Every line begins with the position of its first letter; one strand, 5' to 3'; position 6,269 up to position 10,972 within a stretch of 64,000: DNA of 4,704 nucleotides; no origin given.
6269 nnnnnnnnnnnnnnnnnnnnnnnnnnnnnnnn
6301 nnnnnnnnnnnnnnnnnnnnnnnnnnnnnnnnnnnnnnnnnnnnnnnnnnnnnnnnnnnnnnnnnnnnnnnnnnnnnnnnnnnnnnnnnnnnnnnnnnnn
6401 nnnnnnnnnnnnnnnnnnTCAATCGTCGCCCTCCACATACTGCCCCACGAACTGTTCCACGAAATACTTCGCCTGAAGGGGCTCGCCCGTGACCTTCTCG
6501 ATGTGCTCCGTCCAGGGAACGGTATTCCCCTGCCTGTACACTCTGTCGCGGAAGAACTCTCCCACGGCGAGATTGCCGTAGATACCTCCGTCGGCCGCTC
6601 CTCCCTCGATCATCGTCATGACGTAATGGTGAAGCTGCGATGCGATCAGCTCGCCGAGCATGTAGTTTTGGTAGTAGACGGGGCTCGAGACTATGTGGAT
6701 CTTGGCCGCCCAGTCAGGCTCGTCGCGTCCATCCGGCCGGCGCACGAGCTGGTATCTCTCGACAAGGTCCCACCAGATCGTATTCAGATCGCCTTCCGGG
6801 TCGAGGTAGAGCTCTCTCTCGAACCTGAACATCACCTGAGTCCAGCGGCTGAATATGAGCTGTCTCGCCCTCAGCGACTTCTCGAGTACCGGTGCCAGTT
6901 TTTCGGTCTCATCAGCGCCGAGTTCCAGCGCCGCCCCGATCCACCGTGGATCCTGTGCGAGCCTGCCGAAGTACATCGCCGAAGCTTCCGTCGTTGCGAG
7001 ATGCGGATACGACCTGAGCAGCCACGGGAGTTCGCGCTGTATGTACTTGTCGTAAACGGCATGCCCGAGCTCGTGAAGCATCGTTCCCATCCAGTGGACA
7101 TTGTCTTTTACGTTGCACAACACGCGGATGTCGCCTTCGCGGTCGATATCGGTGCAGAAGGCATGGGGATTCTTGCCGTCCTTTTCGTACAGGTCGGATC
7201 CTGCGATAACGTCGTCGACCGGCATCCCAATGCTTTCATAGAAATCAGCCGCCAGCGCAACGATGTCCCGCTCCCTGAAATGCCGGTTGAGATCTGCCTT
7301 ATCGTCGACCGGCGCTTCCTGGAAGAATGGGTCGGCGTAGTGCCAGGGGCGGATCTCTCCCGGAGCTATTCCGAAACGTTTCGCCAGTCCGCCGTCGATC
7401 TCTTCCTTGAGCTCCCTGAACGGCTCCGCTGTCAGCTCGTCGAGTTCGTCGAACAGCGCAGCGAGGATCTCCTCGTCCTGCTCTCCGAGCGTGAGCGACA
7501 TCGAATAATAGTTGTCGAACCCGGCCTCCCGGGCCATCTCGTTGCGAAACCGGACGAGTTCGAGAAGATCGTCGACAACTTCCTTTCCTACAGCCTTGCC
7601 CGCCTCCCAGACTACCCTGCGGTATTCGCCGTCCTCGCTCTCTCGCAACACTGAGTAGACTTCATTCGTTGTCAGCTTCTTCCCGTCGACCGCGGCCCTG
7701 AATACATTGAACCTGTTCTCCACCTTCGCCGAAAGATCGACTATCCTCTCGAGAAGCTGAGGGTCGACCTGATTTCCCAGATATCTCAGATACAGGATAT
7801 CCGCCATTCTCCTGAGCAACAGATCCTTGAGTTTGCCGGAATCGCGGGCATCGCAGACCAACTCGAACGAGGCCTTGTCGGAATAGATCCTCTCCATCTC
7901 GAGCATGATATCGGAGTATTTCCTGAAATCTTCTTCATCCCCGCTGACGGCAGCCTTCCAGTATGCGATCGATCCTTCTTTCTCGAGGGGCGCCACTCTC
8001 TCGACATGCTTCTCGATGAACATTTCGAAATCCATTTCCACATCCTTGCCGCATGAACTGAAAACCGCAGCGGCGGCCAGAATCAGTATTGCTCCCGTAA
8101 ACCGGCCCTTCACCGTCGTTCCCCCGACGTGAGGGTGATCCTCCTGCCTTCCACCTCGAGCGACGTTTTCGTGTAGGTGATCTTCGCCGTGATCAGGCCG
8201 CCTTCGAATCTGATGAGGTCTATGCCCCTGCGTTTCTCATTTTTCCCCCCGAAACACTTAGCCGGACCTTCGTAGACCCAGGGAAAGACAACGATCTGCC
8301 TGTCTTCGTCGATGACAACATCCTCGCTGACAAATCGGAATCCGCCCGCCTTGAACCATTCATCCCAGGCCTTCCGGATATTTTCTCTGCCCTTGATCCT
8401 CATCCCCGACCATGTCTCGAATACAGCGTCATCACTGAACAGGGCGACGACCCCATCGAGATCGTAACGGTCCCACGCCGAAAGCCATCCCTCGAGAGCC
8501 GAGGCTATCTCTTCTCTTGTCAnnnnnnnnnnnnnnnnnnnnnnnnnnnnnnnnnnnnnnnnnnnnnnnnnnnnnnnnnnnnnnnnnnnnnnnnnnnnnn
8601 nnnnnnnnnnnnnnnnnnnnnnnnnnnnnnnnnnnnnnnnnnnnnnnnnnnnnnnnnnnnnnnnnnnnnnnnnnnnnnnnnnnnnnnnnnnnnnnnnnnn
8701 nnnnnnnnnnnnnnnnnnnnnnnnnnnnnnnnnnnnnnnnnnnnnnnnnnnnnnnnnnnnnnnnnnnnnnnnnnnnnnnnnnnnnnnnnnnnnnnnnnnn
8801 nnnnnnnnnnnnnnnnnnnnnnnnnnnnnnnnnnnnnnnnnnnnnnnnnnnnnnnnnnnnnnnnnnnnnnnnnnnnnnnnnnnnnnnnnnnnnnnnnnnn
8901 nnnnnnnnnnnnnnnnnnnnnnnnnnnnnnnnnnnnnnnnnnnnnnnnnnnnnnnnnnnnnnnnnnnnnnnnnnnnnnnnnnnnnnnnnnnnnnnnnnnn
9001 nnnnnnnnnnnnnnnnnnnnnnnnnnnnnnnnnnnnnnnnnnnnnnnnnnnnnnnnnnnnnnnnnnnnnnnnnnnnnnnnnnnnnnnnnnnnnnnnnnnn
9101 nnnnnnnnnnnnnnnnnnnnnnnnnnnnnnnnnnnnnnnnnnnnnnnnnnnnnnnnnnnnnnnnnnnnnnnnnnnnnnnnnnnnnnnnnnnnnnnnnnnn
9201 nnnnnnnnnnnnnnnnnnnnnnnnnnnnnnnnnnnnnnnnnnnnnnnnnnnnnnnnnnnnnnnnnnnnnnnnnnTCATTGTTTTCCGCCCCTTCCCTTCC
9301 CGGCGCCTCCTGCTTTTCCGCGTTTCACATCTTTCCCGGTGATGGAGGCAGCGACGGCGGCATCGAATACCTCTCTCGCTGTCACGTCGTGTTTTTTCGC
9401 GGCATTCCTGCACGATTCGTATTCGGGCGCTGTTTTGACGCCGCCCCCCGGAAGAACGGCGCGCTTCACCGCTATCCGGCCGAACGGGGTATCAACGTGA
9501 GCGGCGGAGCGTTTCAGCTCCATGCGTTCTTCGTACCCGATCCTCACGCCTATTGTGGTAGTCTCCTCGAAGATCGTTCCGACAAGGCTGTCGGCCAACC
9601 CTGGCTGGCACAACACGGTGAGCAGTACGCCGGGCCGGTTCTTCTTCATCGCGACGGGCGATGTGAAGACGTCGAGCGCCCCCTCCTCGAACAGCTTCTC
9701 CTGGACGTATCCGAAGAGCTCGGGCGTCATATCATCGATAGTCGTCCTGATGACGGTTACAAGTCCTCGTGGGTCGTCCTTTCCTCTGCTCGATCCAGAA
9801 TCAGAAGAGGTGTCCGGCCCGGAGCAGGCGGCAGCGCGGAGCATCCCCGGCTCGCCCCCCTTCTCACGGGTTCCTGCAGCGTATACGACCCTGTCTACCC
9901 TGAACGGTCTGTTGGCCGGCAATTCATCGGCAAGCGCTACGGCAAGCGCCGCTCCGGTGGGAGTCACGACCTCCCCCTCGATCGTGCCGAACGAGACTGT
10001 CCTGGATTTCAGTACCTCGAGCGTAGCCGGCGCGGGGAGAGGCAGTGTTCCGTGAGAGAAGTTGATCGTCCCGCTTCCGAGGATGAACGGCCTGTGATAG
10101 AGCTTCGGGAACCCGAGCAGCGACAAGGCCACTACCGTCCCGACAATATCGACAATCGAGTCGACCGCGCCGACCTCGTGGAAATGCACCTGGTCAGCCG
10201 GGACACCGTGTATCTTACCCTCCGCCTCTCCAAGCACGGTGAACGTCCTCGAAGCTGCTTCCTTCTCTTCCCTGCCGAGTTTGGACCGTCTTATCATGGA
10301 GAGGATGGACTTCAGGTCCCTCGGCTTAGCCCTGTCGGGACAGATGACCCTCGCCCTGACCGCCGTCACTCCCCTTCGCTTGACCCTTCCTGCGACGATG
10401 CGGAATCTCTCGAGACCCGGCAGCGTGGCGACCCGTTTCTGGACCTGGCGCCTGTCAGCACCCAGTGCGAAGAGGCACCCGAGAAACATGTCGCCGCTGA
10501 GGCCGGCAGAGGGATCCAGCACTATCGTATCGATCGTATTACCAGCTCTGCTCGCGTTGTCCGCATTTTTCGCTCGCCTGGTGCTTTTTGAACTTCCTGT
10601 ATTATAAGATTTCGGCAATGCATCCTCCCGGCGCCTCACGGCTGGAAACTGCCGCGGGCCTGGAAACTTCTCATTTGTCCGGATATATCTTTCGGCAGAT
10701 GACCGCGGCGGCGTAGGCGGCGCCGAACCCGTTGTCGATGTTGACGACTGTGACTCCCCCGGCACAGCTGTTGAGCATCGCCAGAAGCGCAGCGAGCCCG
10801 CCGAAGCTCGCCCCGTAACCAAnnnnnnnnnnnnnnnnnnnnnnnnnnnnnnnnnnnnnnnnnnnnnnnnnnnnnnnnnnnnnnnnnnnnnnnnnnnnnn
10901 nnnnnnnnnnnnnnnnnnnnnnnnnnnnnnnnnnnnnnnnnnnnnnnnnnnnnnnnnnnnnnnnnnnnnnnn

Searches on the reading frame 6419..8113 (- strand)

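Call 105: search_protein_families(library=pfam, proteins=[window:6419-8113:-], max_evalue=0.00001)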
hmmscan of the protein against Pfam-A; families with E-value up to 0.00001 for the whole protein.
window:6419-8113:- (564 aa): 3 families
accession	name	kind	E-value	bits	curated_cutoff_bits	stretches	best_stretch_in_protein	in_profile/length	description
PF01401.24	Peptidase_M2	-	1.7e-19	70.4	23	1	261-548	256-554/581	Angiotensin-converting enzyme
PF01432.26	Peptidase_M3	-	5.1e-13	49.6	27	1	307-555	190-455/457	Peptidase family M3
PF02074.21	Peptidase_M32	-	3.4e-12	46.2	25.1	1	480-554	410-484/489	Carboxypeptidase Taq (M32) metallopeptidase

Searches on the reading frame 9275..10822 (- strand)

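Call 105: search_protein_families(library=pfam, proteins=[window:9275-10822:-], max_evalue=0.00001)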
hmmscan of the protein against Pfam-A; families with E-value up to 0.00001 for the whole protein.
window:9275-10822:- (515 aa): 1 family
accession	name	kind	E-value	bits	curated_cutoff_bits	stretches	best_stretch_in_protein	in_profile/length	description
PF01969.22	Ni_insertion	-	3.3e-121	405.4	22.1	1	100-485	1-374/375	Nickel insertion protein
